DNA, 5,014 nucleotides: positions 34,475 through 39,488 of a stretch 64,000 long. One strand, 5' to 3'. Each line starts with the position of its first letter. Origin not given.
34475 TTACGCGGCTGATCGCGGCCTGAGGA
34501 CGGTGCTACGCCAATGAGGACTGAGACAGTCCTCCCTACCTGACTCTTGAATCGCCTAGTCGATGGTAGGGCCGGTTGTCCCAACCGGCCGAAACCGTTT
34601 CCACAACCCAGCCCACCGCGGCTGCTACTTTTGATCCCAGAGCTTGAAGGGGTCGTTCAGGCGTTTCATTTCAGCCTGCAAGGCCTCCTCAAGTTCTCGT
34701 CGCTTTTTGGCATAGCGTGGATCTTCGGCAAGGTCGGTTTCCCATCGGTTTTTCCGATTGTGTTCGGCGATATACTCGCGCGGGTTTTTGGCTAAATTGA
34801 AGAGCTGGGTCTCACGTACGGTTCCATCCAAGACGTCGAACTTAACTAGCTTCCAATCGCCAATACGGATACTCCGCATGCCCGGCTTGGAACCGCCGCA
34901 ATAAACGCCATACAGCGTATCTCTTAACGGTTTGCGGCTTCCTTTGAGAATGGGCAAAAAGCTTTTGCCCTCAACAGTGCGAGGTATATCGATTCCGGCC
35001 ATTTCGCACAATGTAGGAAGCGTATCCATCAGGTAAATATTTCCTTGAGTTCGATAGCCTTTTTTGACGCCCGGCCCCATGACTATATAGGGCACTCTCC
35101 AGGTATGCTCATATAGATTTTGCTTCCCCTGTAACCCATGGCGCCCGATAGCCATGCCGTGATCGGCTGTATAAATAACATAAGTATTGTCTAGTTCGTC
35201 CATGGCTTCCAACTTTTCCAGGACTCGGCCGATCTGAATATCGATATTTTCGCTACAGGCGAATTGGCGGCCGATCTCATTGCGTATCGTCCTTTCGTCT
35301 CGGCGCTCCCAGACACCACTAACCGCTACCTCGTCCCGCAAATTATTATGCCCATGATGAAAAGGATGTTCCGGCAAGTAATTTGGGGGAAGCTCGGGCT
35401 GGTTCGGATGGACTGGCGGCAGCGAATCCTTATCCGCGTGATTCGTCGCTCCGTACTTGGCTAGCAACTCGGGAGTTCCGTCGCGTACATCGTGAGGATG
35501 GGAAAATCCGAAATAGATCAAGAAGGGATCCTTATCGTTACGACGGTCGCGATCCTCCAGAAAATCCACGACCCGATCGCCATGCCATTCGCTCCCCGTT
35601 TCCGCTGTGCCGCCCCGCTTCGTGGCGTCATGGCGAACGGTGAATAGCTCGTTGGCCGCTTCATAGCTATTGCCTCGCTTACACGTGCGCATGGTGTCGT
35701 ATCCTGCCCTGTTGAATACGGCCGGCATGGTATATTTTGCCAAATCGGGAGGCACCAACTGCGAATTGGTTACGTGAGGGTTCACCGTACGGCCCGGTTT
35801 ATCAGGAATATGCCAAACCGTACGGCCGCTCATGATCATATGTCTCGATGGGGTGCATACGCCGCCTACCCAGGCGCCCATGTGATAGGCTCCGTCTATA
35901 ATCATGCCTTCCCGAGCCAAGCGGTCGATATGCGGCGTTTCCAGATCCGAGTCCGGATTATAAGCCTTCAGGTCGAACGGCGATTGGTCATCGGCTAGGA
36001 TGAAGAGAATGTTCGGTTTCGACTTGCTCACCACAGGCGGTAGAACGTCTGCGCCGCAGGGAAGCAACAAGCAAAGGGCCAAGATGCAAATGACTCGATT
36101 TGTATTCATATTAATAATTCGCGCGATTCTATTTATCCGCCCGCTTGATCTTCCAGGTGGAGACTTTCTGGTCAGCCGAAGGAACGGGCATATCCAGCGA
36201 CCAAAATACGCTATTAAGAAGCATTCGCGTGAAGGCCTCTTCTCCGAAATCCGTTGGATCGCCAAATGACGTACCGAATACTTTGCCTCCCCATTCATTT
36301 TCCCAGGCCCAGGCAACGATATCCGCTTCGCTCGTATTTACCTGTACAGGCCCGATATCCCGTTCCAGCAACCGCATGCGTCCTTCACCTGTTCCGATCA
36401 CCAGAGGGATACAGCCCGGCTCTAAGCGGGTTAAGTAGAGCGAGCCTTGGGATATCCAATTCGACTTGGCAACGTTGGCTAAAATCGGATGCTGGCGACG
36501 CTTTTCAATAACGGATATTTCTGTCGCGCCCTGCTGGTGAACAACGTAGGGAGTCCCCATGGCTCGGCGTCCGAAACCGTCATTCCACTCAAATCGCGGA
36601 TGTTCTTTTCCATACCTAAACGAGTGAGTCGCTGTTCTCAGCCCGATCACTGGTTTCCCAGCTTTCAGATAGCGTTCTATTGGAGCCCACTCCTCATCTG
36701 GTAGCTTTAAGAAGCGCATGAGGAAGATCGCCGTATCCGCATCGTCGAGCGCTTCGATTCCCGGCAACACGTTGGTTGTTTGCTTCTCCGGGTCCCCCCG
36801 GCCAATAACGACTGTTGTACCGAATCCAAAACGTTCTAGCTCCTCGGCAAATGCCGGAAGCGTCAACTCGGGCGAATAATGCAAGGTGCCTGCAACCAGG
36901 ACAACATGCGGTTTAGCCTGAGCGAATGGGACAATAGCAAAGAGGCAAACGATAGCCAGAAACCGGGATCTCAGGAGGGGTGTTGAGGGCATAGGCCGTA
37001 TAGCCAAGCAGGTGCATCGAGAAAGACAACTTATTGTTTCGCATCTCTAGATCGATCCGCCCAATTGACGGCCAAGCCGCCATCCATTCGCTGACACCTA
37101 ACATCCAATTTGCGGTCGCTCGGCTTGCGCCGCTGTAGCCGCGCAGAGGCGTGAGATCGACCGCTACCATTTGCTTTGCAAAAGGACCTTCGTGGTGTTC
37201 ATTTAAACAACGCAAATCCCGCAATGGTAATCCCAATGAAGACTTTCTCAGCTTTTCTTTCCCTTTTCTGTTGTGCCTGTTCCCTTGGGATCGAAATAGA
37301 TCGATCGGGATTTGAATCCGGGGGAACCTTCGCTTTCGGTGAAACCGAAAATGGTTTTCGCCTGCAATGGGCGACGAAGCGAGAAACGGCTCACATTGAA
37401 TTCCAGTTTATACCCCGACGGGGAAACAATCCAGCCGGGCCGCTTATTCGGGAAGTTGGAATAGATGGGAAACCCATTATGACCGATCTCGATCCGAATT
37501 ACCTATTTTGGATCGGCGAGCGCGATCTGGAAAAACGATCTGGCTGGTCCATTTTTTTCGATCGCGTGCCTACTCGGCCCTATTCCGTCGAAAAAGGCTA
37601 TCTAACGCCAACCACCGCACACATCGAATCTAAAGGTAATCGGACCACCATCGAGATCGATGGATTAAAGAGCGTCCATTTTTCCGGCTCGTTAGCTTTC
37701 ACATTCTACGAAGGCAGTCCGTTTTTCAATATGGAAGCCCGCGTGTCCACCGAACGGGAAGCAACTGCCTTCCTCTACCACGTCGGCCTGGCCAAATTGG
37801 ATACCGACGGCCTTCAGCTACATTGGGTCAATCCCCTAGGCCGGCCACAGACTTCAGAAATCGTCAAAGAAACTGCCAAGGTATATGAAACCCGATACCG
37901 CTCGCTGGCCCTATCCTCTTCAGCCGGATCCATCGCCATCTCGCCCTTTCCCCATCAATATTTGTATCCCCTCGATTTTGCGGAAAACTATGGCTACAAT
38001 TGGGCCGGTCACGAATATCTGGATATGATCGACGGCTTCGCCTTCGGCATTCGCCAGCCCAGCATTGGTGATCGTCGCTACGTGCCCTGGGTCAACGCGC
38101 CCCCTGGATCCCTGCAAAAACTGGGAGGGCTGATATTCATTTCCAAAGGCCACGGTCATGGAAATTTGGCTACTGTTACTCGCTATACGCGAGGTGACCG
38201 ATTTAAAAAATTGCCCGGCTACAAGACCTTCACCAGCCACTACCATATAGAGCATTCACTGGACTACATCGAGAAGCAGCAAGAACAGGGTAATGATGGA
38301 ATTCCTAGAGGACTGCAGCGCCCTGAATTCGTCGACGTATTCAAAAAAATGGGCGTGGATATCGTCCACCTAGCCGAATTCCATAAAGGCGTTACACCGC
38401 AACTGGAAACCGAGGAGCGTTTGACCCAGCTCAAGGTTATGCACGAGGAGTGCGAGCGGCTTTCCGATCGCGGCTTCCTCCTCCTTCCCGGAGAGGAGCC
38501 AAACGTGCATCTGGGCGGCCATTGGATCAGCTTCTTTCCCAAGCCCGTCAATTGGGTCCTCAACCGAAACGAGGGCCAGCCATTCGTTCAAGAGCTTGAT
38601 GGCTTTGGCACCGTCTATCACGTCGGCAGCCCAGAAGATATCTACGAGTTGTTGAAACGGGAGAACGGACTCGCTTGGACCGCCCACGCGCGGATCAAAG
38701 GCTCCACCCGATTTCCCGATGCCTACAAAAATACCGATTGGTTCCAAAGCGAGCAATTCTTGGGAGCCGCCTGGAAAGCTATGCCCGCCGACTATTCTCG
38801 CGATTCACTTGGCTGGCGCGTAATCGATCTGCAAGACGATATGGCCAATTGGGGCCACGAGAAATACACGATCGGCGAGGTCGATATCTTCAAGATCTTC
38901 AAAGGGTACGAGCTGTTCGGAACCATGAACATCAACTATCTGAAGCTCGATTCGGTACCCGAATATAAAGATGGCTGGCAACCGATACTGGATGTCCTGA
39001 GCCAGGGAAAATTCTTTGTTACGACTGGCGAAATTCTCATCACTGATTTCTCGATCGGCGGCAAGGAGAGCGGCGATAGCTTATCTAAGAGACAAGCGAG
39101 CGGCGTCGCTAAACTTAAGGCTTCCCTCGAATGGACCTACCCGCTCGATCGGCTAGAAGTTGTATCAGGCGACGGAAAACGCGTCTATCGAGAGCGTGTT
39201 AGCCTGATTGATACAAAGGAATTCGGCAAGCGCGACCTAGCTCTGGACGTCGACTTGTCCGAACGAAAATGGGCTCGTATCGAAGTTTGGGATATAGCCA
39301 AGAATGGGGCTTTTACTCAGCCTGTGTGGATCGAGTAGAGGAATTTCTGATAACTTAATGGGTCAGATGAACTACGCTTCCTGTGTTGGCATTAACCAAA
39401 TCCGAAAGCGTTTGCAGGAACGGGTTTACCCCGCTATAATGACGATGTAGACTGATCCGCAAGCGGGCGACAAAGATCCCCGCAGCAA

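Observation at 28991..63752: A 30-31-nt mini-element sits at the identical position inside three different REP variants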

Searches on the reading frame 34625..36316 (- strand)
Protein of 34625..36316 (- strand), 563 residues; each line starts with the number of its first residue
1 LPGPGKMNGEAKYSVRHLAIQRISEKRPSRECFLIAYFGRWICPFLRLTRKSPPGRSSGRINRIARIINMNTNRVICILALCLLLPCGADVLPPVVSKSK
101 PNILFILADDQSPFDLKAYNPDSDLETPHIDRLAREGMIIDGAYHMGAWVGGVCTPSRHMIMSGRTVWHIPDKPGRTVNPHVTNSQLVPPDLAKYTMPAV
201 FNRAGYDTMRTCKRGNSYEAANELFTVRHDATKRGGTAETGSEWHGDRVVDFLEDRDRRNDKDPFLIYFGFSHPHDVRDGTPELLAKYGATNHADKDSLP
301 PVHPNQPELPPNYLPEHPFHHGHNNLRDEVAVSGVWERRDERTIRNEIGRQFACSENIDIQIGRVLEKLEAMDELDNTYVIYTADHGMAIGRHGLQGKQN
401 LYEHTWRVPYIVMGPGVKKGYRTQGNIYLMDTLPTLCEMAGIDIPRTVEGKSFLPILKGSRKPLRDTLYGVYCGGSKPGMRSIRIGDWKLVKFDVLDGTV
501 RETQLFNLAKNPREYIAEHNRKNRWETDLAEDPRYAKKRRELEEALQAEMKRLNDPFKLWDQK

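Call 37: search_protein_families(library=pfam, proteins=[window:34625-36316:-])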
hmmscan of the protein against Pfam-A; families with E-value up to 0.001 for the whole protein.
window:34625-36316:- (563 aa): 3 families
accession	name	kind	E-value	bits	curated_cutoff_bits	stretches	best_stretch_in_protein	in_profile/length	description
PF00884.28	Sulfatase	-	2.3e-34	119.5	25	1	101-442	1-301/301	Sulfatase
PF16347.10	SGSH_C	-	1.6e-14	54.7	29.3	1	391-517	1-130/154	N-sulphoglucosamine sulphohydrolase, C-terminal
PF01676.23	Metalloenzyme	-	2.4e-05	24.4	24.3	1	353-442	171-250/252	Metalloenzyme superfamily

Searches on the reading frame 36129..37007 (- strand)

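Call 37: search_protein_families(library=pfam, proteins=[window:36129-37007:-])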
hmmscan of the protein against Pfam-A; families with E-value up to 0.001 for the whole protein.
window:36129-37007:- (292 aa): 1 family
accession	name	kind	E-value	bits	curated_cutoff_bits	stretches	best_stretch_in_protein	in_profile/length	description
PF06283.17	ThuA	-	5.1e-11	43.7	33.4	1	81-269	43-208/209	Trehalose utilisation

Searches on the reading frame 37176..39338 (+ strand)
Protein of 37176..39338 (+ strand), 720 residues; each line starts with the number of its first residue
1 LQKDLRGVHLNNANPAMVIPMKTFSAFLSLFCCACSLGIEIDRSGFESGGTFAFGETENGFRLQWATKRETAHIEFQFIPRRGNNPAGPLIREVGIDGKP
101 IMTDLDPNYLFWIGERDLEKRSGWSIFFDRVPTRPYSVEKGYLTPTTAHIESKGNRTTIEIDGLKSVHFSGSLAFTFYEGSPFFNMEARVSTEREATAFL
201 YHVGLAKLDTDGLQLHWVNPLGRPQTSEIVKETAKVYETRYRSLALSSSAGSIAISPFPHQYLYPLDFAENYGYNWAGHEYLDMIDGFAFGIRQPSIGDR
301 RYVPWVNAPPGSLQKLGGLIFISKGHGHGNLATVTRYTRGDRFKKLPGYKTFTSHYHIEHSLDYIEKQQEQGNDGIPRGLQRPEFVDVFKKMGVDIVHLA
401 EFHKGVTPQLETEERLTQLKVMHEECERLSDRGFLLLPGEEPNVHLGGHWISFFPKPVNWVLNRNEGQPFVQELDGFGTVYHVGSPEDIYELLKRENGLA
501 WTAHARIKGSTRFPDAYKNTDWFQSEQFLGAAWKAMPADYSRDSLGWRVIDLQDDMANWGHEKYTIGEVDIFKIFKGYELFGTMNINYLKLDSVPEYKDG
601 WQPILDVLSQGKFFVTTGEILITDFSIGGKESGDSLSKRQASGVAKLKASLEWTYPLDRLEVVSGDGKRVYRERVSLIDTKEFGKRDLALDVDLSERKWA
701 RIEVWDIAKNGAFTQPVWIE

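Call 37: search_protein_families(library=pfam, proteins=[window:37176-39338:+])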
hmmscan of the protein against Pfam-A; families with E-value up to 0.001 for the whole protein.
window:37176-39338:+ (720 aa): 0 families

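Call 69: find_homologous_proteins(query=window:37176-39338:+, max_evalue=1e-80)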
Query window:37176-39338:+ (720 aa): 2184 proteins with E <= 1e-80 among 8000 candidates; the best 120 are listed.
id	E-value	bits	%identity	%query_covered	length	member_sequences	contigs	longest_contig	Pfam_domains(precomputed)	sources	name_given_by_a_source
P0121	0.0e+0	1482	86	100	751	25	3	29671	-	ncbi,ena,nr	ncbi:MAG TPA: hypothetical protein DIV79_11560 [Opitutae bacterium]|nr:hypothetical protein [Opituta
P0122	0.0e+0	1479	86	100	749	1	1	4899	-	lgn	-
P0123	0.0e+0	1473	85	100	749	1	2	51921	-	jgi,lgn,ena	-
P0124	0.0e+0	1244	74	97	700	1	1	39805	-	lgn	-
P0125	0.0e+0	1242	74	97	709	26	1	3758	-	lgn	-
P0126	0.0e+0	1241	73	97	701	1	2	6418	-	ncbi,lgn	-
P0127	0.0e+0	1241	73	98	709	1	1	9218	-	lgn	-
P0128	0.0e+0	1231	73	97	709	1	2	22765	-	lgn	-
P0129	0.0e+0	1190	71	95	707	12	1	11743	-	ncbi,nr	ncbi:MAG: hypothetical protein OSB19_11525 [Opitutaceae bacterium]|nr:hypothetical protein [Opitutac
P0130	0.0e+0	1189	71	95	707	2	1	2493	-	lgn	-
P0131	0.0e+0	1188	70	97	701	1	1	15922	-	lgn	-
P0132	0.0e+0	1174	71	95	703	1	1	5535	-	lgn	-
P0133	0.0e+0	1174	69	98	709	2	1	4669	-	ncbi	ncbi:MAG: hypothetical protein ACJ07L_14870 [Opitutales bacterium]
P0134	0.0e+0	1172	70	98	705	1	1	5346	-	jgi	jgi:hypothetical protein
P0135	0.0e+0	1171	71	97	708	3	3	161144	-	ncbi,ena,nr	ncbi:MAG: hypothetical protein P8L44_02250 [Opitutales bacterium]|nr:hypothetical protein [Opitutale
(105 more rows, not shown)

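Call 70: find_encoding_contigs(protein=P0121, flank=4000, max_places=2)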
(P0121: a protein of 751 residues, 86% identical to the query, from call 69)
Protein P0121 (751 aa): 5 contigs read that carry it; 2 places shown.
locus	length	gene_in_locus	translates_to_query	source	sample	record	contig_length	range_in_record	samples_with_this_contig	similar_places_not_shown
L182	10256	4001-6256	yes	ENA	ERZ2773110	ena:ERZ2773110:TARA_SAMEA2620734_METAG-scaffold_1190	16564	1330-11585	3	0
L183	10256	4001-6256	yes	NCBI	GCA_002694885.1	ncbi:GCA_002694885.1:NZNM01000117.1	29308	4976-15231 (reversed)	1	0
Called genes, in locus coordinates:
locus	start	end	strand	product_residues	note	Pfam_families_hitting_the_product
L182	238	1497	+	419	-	PF01566:Nramp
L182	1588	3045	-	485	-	PF00884:Sulfatase, PF01676:Metalloenzyme (weak), PF16347:SGSH_C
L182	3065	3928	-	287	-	-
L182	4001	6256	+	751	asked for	-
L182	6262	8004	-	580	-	PF00884:Sulfatase, PF16347:SGSH_C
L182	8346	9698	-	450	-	PF07394:DUF1501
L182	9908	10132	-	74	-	PF05635:23S_rRNA_IVP (faint)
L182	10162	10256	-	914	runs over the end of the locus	PF07635:PSCyt1, PF07583:PSCyt2, PF07587:PSD1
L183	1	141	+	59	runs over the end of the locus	PF08450:SGL (weak)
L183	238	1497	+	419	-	PF01566:Nramp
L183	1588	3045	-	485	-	PF00884:Sulfatase, PF01676:Metalloenzyme (weak), PF16347:SGSH_C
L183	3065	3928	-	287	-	-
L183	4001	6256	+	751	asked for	-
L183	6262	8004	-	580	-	PF00884:Sulfatase, PF16347:SGSH_C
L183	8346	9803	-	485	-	PF07394:DUF1501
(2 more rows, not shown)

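Call 71: find_encoding_contigs(protein=P0124, flank=4000, max_places=2)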
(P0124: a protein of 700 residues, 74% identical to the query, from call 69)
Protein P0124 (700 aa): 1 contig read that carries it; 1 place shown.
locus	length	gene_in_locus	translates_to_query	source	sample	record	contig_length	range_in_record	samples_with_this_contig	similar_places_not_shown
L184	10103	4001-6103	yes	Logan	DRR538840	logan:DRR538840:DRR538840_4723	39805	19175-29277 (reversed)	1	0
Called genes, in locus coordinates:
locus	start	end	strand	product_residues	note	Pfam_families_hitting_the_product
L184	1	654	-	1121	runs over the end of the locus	PF07715:Plug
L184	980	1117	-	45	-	-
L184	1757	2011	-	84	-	-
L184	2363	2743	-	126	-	-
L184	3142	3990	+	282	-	PF16153:DUF4861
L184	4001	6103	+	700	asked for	-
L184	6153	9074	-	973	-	PF20601:DUF6797, PF13473:Cupredoxin_1 (faint), PF00127:Copper-bind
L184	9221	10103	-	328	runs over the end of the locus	PF01738:DLH (faint), PF20434:BD-FAE, PF07859:Abhydrolase_3 (faint), PF12697:Abhydrolase_6 (weak), PF00326:Peptidase_S9 (weak), PF08840:BAAT_C (faint)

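Call 73: find_encoding_contigs(protein=P0123, flank=10000, max_places=2)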
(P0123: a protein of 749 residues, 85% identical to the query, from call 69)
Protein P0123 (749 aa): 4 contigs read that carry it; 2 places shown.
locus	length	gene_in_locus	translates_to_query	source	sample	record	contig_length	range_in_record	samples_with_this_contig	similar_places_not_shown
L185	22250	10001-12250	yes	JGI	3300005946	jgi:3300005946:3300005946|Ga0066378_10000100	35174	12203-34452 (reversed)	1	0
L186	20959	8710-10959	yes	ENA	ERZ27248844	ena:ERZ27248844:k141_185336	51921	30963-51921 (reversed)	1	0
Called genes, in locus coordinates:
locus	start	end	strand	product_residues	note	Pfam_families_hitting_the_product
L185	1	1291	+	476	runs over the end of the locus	PF00884:Sulfatase, PF01663:Phosphodiest, PF16347:SGSH_C (weak), PF14707:Sulfatase_C (faint)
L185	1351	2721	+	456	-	PF00884:Sulfatase, PF01663:Phosphodiest (faint), PF16347:SGSH_C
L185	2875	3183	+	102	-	-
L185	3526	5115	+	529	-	PF03806:ABG_transport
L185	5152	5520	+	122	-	PF00903:Glyoxalase, PF22677:Ble-like_N (weak), PF13669:Glyoxalase_4, PF18029:Glyoxalase_6 (weak)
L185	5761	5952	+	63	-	-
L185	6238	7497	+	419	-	PF01566:Nramp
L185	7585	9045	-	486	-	PF00884:Sulfatase, PF01676:Metalloenzyme (weak), PF16347:SGSH_C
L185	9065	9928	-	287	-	-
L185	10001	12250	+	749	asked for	-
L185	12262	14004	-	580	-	PF00884:Sulfatase, PF16347:SGSH_C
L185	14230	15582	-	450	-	PF07394:DUF1501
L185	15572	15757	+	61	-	-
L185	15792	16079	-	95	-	PF05635:23S_rRNA_IVP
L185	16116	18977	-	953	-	PF07635:PSCyt1, PF07583:PSCyt2, PF07587:PSD1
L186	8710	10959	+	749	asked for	-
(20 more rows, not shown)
